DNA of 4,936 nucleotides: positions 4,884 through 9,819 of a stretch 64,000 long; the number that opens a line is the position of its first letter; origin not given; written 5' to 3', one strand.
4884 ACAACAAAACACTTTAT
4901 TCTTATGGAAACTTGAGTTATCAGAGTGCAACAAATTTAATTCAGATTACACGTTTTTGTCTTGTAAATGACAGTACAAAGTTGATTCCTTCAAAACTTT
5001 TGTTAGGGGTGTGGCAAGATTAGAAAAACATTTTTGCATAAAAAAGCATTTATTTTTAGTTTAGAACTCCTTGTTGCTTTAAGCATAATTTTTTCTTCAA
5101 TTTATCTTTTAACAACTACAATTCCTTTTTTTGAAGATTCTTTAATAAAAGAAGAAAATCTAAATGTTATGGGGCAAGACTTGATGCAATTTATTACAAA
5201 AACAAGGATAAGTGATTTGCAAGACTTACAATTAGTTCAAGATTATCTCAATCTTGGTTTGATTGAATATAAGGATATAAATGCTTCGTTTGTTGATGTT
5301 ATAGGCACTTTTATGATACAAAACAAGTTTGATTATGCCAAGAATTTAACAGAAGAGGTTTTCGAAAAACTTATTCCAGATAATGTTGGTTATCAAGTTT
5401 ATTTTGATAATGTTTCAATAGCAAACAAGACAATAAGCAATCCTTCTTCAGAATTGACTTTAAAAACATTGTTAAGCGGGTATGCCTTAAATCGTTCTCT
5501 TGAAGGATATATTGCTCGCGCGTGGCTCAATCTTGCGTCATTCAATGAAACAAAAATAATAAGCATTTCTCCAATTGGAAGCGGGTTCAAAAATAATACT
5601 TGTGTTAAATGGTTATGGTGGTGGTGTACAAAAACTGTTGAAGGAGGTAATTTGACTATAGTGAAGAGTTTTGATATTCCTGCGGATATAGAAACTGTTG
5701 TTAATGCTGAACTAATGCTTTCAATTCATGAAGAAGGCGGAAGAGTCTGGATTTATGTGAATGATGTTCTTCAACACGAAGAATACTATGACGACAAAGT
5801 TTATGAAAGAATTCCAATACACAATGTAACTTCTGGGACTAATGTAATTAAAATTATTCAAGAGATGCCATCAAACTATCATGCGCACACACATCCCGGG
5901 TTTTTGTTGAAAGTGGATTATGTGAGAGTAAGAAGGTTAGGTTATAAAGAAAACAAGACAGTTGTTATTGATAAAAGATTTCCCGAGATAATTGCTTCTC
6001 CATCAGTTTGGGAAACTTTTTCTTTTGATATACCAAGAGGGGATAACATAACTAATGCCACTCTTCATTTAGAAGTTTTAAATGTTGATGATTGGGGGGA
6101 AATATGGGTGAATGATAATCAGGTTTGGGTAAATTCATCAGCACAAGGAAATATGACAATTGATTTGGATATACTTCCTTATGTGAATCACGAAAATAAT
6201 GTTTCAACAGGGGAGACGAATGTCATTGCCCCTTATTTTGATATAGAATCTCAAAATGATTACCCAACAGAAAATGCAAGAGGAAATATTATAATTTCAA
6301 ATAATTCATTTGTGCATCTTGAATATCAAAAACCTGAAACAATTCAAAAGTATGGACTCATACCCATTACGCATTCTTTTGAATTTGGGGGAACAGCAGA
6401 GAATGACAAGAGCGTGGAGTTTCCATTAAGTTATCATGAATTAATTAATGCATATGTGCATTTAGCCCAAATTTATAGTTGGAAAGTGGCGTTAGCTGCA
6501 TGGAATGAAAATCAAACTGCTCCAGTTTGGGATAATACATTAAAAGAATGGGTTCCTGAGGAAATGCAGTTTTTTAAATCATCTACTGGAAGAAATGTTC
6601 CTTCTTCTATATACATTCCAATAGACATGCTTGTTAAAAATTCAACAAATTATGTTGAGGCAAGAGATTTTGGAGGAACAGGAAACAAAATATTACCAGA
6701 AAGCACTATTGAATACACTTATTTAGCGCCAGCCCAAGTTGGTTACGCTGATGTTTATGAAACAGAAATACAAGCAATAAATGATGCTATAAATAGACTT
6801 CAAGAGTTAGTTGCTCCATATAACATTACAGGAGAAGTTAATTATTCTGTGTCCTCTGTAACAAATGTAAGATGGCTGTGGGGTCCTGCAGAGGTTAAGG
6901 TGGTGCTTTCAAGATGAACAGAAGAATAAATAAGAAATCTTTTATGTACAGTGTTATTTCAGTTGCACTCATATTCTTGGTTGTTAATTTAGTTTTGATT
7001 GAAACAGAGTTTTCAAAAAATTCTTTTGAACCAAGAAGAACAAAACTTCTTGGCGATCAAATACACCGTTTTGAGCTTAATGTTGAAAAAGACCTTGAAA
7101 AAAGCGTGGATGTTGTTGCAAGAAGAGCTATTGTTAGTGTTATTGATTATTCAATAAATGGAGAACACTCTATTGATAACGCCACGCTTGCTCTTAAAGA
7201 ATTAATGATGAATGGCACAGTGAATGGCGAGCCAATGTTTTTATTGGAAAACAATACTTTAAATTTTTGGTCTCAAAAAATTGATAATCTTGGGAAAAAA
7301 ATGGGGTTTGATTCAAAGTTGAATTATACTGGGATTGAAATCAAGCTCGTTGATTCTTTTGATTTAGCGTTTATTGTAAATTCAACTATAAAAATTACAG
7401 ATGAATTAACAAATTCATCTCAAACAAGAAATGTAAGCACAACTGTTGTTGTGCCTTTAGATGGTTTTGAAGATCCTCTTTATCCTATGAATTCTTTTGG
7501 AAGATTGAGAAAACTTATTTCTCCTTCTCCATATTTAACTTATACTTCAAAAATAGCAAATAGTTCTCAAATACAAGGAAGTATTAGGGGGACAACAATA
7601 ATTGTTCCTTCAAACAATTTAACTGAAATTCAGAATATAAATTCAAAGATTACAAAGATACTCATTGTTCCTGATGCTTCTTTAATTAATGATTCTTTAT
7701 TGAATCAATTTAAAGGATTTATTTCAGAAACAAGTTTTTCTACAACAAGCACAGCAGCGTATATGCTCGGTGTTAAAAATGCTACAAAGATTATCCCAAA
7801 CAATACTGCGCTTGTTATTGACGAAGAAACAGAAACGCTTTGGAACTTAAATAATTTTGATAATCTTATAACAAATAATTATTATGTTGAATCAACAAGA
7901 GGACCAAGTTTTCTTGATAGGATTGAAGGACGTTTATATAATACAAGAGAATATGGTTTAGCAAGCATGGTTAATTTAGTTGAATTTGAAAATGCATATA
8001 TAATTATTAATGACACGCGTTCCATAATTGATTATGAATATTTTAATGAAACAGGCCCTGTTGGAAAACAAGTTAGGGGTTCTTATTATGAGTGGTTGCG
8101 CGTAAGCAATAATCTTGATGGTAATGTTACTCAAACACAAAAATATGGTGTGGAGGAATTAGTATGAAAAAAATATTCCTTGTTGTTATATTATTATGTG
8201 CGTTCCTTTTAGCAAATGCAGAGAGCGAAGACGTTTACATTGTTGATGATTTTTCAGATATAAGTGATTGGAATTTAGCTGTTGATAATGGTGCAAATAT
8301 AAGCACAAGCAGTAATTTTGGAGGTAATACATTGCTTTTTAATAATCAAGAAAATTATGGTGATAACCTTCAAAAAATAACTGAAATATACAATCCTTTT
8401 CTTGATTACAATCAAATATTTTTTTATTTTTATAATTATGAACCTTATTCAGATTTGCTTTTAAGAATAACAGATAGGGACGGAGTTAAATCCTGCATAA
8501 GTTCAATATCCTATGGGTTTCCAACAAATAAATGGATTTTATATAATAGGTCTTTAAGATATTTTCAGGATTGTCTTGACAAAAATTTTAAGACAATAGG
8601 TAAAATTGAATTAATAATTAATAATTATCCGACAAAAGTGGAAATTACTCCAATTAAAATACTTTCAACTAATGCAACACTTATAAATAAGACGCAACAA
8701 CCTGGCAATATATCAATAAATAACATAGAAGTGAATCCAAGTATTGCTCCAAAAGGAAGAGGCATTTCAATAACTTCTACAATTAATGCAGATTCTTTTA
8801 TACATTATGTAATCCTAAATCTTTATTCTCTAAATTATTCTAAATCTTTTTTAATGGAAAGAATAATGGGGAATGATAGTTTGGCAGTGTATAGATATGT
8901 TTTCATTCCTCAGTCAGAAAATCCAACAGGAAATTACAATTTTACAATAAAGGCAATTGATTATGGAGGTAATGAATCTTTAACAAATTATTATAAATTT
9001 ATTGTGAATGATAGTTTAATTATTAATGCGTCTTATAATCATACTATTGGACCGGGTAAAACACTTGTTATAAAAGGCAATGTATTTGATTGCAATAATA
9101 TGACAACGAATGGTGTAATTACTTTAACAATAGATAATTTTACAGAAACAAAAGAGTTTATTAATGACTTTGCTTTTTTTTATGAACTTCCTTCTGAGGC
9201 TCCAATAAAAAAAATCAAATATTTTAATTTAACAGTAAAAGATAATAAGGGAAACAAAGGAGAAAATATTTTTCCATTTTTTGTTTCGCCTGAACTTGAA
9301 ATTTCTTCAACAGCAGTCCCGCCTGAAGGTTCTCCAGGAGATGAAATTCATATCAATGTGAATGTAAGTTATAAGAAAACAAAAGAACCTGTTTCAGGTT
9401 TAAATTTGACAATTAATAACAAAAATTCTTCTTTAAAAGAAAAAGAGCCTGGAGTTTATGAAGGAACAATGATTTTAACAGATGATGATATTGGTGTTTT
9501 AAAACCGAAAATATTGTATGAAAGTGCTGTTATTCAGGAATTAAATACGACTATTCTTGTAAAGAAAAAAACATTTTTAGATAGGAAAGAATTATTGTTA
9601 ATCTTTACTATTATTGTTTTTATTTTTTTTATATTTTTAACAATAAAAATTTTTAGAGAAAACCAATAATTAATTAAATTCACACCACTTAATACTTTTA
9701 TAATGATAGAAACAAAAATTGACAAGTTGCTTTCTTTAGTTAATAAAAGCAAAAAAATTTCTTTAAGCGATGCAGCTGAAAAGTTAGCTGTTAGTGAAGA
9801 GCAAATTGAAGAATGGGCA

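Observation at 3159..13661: Archaeal type IV pilus locus with six pilin-like genes, split TadB/TadC-like platform and a membrane-tethered wHTH protein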

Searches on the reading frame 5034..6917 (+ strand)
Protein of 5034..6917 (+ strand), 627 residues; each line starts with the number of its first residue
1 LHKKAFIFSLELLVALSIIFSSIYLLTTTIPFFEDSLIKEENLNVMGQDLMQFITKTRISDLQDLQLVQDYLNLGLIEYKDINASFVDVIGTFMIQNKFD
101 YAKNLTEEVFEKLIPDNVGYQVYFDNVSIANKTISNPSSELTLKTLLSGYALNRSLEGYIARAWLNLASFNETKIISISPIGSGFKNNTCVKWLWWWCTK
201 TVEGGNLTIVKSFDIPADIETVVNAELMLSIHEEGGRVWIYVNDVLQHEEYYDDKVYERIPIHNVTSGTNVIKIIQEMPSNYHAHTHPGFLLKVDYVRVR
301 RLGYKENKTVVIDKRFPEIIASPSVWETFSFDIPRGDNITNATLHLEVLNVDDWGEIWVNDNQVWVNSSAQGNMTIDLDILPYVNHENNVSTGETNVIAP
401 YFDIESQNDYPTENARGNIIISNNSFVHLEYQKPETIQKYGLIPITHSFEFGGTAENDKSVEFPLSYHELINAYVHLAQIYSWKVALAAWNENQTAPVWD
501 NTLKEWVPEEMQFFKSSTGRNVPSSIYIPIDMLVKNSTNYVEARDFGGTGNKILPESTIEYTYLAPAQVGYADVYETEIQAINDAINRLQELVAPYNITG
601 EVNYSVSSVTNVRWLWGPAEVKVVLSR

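Call 3: search_protein_families(library=pfam, max_evalue=0.1, proteins=[window:5034-6917:+])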
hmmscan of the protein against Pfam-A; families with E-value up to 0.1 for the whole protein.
window:5034-6917:+ (627 aa): 1 family
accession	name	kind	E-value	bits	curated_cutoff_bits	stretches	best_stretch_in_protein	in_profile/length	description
PF02837.24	Glyco_hydro_2_N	-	0.013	15.9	28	1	311-389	52-127/169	Glycosyl hydrolases family 2, sugar binding domain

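Call 4: search_protein_families(library=ncbifam, max_evalue=0.1, proteins=[window:5034-6917:+])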
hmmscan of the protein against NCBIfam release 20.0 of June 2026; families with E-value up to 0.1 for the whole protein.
window:5034-6917:+ (627 aa): 0 families

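Call 38: find_homologous_proteins(query=window:5034-6917:+, max_evalue=0.001)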
Query window:5034-6917:+ (627 aa): 8 proteins with E <= 0.001 among 8000 candidates.
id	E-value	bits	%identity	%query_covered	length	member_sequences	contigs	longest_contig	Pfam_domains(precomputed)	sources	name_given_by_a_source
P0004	0.0e+0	1426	100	100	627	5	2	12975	-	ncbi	-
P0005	0.0e+0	1189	82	99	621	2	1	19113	-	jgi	-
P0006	1.8e-198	679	46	100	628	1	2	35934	-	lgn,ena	-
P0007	6.0e-132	459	40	98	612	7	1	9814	-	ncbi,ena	-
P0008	1.2e-122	429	32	72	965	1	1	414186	-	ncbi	-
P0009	2.4e-113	398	37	92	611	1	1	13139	-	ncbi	-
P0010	3.3e-103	364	34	94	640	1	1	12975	-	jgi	jgi:hypothetical protein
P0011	1.9e-99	352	32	100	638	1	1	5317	-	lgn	-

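Call 50: predict_structure(alignment_id=A2)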
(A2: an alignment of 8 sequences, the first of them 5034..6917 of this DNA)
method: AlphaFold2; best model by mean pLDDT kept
length: 627 residues; sequences in the alignment: 8
mean_pLDDT: 81.4   pTM: 0.68
mean pLDDT of the five models: 81.4, 80.4, 79.5, 72.2, 64.5
residues with pLDDT >= 90: 163; 70-90: 354; 50-70: 83; < 50: 27
segments of 3 or more residues with pLDDT < 50: 1-8, 28-35, 406-414
pLDDT, mean of each block of 10 residues (from residue 1): 42 64 55 51 82 86 88 86 87 87 89 83 88 81 84 76 82 83 62 62 73 88 87 77 94 79 92 81 67 85 83 91 84 91 93 84 82 89 93 91 57 60 93 88 83 86 86 85 84 93 91 84 86 90 80 83 87 85 91 77 81 75 88
secondary structure, 60 per line:
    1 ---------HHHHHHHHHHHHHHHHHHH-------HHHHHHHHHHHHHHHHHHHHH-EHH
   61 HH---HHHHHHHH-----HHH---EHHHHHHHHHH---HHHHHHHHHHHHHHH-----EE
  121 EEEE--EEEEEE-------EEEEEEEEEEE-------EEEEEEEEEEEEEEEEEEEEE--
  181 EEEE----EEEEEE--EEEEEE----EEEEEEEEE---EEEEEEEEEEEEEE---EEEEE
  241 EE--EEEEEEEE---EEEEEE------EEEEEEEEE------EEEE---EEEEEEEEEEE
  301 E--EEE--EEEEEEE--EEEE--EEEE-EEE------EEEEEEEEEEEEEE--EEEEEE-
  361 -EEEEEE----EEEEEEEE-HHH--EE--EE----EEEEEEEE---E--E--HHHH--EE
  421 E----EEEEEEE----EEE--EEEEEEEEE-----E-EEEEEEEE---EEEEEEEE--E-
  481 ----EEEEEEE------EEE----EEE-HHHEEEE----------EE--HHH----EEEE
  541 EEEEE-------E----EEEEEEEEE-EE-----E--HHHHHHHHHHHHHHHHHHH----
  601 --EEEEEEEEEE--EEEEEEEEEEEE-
elements in order: H10-28 H36-56 H59-62 H66-73 H86-95 H99-113 E119-124 E127-132 E140-150 E158-178 E181-184 E189-194 E197-202 E207-215 E219-232 E236-242 E245-252 E256-261 E268-276 E283-286 E290-301 E304-306 E309-315 E318-321 E324-327 E329-331 E338-351 E354-359 E362-367 E372-379 E396-403 H413-416 E419-421 E426-432 E437-439 E442-450 E458-465 E469-476 E485-491 E498-500 E505-507 E512-515 E537-545 E558-566 H578-596 E603-612 E615-626

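Call 54: fold_search(model_id=the predicted structure, library=pdb)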
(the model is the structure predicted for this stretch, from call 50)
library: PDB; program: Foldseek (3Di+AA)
matches with E <= 10: 1539; with E <= 0.001: 175
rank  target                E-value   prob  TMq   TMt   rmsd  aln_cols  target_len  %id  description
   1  5x7o_A                1.9e-08  0.99  0.11  0.07  23.5       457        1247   11  Crystal structure of Paenibacillus sp. 598K alpha-1,6-glucosyltransferase (released 2017-07-26)
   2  3w5n                  4.2e-08  1.00  0.13  0.08  21.3       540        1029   10  Crystal Structure of Streptomyces avermitilis alpha-L-rhamnosidase complexed with L-rhamnose (released 2013-03-20)
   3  4ind_A                5.3e-08  0.99  0.12  0.17  23.9       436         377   12  The Triple Jelly Roll Fold and Turret Assembly in an Archaeal Virus (released 2013-01-23)
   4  3w5m                  7.4e-08  1.00  0.13  0.08  21.4       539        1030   10  Crystal Structure of Streptomyces avermitilis alpha-L-rhamnosidase (released 2013-03-20)
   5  8qqh_AAA              7.9e-08  0.99  0.13  0.09  24.3       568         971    8  Structure of beta-galactosidase from Desulfurococcus amyloliticus (released 2024-08-14)
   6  8qqh_BBB              9.9e-08  0.99  0.13  0.09  26.7       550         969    8  Structure of beta-galactosidase from Desulfurococcus amyloliticus (released 2024-08-14)
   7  8w7n                  1.6e-07  1.00  0.12  0.08  32.7       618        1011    6  Crystal structure of the in-cell Cry1Aa purified from Bacillus thuringiensis (released 2024-03-06)
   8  3j31_P                3.8e-07  0.97  0.12  0.18  24.4       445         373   13  Life in the extremes: atomic structure of Sulfolobus Turreted Icosahedral Virus (released 2013-05-01)
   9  6yg8_D                1.3e-06  1.00  0.21  0.20  11.9       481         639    8  Cryo-EM structure of a BcsB pentamer in the context of an assembled Bcs macrocomplex (released 2021-02-24)
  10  9efi_A                1.4e-06  0.77  0.11  0.09  34.4       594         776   10  VIP3Cb1 Protoxin Structure (released 2025-06-18)
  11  6yg8_B                1.7e-06  1.00  0.20  0.20  13.7       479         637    8  Cryo-EM structure of a BcsB pentamer in the context of an assembled Bcs macrocomplex (released 2021-02-24)
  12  3w5g_A                1.7e-06  0.99  0.12  0.11  29.1       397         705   11  Crystal structure of tomato beta-galactosidase 4 in complex with galactose (released 2014-01-29)
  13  7l2z_E                1.8e-06  1.00  0.19  0.19  15.7       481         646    8  Bacterial cellulose synthase BcsB hexamer (released 2021-03-24)
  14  6tfj_B                1.8e-06  0.51  0.10  0.08  33.8       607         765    8  Vip3Aa protoxin structure (released 2020-08-12)
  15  7l2z_F                2.6e-06  1.00  0.20  0.19  14.7       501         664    8  Bacterial cellulose synthase BcsB hexamer (released 2021-03-24)
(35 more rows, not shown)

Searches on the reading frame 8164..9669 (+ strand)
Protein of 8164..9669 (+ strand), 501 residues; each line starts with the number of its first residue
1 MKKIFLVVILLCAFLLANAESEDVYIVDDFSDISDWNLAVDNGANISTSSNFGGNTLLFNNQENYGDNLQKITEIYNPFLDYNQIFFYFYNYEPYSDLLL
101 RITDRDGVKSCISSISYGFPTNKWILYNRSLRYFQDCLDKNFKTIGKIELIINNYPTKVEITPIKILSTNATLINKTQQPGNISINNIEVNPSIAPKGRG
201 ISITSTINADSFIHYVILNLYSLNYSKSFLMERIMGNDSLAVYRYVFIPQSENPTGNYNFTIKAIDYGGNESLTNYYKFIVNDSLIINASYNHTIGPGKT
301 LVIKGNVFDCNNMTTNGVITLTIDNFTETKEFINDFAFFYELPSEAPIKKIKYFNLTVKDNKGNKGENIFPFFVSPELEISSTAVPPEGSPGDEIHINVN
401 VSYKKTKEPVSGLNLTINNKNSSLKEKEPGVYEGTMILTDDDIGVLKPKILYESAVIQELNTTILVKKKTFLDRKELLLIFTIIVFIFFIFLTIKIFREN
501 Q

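Call 3: search_protein_families(library=pfam, max_evalue=0.1, proteins=[window:8164-9669:+])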
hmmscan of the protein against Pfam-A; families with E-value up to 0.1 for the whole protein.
window:8164-9669:+ (501 aa): 3 families
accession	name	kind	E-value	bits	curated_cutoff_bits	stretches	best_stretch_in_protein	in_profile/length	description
PF15418.12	DUF4625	-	0.029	15.1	27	0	225-274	78-124/131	Domain of unknown function (DUF4625)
PF08194.17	DIM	-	0.066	13.9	20.8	1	1-26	1-28/36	DIM protein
PF10004.14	DUF2247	-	0.073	13.2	25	0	57-97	91-130/158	Uncharacterized protein conserved in bacteria (DUF2247)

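Call 4: search_protein_families(library=ncbifam, max_evalue=0.1, proteins=[window:8164-9669:+])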
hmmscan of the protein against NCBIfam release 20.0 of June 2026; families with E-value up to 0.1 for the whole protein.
window:8164-9669:+ (501 aa): 0 families
